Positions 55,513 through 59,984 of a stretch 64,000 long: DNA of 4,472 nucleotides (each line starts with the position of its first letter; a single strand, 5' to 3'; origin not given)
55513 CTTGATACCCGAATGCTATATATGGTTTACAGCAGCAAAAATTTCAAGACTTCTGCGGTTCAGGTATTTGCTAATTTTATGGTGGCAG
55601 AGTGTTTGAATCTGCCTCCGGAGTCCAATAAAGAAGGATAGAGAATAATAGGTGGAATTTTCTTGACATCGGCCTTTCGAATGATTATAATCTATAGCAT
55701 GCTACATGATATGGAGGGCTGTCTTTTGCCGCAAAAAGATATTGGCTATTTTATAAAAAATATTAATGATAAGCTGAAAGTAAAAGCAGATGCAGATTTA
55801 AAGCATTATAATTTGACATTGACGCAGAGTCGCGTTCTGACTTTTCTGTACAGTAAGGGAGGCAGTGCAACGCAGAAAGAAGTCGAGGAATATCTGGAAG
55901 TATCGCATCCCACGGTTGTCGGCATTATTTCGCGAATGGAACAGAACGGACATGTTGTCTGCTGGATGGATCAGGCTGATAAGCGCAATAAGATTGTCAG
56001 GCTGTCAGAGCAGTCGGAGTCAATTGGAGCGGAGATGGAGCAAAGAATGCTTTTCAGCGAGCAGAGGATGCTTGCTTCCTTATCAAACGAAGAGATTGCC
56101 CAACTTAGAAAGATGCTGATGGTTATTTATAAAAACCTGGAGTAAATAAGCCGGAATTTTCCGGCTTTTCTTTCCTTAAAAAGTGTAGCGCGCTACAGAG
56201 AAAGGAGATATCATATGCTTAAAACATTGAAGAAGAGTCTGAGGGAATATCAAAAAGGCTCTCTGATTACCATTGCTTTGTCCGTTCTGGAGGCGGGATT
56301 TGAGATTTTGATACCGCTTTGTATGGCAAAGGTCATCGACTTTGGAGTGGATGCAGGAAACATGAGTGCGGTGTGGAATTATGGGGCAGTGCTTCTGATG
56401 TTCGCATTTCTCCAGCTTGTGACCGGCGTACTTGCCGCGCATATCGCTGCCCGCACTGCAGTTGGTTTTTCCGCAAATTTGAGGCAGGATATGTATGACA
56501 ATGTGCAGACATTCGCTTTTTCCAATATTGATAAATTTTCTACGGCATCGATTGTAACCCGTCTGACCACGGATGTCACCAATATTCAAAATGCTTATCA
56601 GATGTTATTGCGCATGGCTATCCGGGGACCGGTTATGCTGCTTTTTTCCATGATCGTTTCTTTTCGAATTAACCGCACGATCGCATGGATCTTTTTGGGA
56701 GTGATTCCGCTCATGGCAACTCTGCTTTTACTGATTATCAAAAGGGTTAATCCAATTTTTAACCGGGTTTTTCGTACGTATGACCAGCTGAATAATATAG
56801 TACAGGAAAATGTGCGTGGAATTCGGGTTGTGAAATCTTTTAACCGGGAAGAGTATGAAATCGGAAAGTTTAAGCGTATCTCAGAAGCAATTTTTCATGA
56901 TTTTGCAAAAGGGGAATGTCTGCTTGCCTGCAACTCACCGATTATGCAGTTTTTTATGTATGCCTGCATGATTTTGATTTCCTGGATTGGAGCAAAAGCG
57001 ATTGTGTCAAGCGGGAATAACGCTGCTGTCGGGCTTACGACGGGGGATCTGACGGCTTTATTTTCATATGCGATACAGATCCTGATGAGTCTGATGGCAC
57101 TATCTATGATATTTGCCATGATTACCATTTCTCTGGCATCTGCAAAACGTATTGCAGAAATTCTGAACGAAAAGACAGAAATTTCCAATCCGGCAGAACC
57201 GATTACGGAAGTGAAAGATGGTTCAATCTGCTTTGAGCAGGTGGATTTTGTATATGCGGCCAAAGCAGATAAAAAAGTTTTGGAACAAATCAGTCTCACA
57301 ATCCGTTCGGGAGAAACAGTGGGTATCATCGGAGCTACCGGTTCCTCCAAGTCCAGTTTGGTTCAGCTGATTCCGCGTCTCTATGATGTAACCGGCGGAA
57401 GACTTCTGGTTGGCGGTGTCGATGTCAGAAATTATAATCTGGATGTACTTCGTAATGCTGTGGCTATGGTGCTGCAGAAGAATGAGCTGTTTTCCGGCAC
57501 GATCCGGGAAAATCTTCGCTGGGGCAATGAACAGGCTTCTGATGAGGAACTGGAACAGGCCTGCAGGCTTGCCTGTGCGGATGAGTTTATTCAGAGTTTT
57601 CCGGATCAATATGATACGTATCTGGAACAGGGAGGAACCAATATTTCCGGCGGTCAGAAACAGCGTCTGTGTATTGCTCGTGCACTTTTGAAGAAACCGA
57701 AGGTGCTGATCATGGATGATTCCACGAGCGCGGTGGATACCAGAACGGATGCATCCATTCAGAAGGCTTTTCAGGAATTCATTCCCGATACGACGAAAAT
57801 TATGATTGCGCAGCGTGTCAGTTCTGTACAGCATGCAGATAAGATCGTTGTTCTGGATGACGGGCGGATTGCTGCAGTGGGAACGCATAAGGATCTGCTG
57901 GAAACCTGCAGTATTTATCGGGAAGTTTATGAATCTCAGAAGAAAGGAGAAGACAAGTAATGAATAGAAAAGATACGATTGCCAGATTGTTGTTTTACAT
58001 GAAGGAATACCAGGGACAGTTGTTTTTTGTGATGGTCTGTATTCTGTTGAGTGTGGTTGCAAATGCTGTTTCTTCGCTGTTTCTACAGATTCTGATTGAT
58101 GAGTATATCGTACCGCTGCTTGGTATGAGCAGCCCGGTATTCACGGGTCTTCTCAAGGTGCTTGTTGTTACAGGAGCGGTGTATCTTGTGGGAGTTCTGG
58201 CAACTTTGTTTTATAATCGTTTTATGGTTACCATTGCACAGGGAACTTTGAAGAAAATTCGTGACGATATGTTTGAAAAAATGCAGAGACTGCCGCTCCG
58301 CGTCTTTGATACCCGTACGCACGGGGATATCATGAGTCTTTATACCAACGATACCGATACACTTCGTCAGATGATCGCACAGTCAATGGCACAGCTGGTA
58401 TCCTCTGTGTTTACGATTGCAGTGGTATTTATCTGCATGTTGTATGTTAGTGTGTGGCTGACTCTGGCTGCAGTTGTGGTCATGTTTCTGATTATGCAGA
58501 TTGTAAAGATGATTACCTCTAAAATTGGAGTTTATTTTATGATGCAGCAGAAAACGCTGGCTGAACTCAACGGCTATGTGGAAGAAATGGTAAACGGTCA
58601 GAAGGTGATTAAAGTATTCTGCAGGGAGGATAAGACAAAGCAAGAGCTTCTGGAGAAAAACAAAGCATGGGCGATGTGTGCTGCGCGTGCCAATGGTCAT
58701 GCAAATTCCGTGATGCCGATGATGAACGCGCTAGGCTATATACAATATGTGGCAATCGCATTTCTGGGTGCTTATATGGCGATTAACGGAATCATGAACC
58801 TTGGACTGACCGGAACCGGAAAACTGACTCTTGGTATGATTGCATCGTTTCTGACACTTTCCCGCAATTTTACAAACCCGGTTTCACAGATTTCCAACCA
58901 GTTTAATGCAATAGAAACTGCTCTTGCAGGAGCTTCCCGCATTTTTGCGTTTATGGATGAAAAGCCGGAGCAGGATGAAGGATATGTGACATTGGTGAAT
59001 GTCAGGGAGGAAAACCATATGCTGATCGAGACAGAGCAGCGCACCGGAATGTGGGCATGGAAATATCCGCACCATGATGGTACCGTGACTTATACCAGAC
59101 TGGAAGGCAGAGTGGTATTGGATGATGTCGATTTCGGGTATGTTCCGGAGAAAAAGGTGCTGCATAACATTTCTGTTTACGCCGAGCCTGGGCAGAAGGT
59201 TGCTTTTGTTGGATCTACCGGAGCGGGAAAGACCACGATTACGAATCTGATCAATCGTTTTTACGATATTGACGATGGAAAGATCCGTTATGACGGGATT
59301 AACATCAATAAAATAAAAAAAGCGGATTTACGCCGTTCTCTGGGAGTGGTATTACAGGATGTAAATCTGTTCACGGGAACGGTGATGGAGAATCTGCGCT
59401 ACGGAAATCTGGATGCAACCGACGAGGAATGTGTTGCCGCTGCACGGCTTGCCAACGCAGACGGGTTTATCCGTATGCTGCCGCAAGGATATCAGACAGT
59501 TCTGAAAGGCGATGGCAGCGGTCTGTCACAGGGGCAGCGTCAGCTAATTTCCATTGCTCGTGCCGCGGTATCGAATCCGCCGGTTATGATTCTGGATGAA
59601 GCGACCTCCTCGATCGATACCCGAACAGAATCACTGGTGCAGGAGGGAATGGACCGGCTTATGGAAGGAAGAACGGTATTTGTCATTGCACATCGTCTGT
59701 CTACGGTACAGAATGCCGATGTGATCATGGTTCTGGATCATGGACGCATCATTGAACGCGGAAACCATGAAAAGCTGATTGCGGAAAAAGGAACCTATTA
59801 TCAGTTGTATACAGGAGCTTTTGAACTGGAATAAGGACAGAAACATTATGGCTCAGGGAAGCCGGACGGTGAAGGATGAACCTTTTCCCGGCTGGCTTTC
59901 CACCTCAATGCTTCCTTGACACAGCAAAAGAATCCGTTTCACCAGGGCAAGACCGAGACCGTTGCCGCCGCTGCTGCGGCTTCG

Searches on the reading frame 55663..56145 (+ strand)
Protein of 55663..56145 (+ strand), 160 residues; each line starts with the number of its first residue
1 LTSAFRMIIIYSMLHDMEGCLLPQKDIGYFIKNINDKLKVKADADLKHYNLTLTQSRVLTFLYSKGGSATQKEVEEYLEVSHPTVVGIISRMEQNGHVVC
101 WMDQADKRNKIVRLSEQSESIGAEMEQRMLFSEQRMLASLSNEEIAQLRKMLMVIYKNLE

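Call 5: search_protein_families(library=pfam, proteins=[window:55663-56145:+], max_evalue=1)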
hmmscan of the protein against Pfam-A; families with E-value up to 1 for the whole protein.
window:55663-56145:+ (160 aa): 11 families
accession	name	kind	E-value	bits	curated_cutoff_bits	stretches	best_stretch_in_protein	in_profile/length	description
PF12802.13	MarR_2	-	3e-11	43.7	27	1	49-108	1-60/61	MarR family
PF24034.1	DUF7343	-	2.7e-07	30.8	27.6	1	55-98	5-48/62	Domain of unknown function (DUF7343)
PF22381.2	Staph_reg_Sar_Rot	-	1.6e-06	28.6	27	1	46-124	7-84/85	Transcriptional regulator SarA/Rot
PF01047.28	MarR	-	1.6e-06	28.3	24.6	1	51-109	1-58/59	MarR family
PF01978.25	TrmB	-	6.7e-05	23.1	25.6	1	46-98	1-52/68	Sugar-specific transcriptional regulator TrmB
PF13463.12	HTH_27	-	0.0077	16.9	22.2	1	56-116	6-66/68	Winged helix DNA-binding domain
PF01325.25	Fe_dep_repress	-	0.0094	16.6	26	1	66-99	20-53/60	Iron dependent repressor, N-terminal DNA binding domain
PF18552.7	PheRS_DBD1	-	0.04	14.2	26.2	1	56-100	7-50/59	PheRS DNA binding domain 1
PF03965.22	Penicillinase_R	-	0.053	14.3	22.6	1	54-103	4-56/115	Penicillinase repressor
PF09862.15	DUF2089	-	0.055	13.6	33.4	1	72-87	20-35/47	Domain of unknown function (DUF2089)-HTH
PF08279.18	HTH_11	-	0.084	13.2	25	1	55-97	2-44/55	HTH domain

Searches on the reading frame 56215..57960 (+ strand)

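Call 5: search_protein_families(library=pfam, proteins=[window:56215-57960:+], max_evalue=1)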
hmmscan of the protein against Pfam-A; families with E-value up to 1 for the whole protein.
window:56215-57960:+ (581 aa): 5 families
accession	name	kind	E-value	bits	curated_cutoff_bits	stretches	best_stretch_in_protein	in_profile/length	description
PF00664.28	ABC_membrane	-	5.4e-42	144.8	28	1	17-293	2-274/274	ABC transporter transmembrane region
PF00005.33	ABC_tran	-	6e-28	98.6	25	1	356-505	1-137/137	ABC transporter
PF22039.1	HUTI_composite_bact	-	0.0022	18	25.5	1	545-562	3-20/26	Imidazolonepropionase-like composite domain, bacteria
PF09818.15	ABC_ATPase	-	0.049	13.1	23.2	1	456-520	138-203/283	P-loop domain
PF20703.3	nSTAND1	-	0.18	11.8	27.1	1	356-391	23-60/379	Novel STAND NTPase 1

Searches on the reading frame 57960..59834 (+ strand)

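Call 5: search_protein_families(library=pfam, proteins=[window:57960-59834:+], max_evalue=1)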
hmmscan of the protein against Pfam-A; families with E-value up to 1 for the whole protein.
window:57960-59834:+ (624 aa): 9 families
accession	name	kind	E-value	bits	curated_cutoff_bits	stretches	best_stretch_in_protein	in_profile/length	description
PF00664.28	ABC_membrane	-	7.4e-46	157.5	28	1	21-283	1-259/274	ABC transporter transmembrane region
PF00005.33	ABC_tran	-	9.1e-29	101.3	25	1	401-550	1-137/137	ABC transporter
PF02463.25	SMC_N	-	1.7e-05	24.8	40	1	521-591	136-210/220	RecF/RecN/SMC N terminal domain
PF00931.28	NB-ARC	-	0.0041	16.9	23.5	1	408-446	16-51/248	NB-ARC domain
PF13401.12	AAA_22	-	0.0051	17.6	27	1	415-549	9-94/130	AAA domain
PF13604.12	AAA_30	-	0.031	14.5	27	1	412-518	19-124/191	AAA domain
PF00004.35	AAA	-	0.043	14.7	21.2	1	415-570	2-94/131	ATPase family associated with various cellular activities (AAA)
PF03193.22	RsgA_GTPase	-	0.043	14.1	30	1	402-442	98-137/174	RsgA GTPase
PF02367.23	TsaE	-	0.097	13.1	26.6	1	403-437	13-47/128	Threonylcarbamoyl adenosine biosynthesis protein TsaE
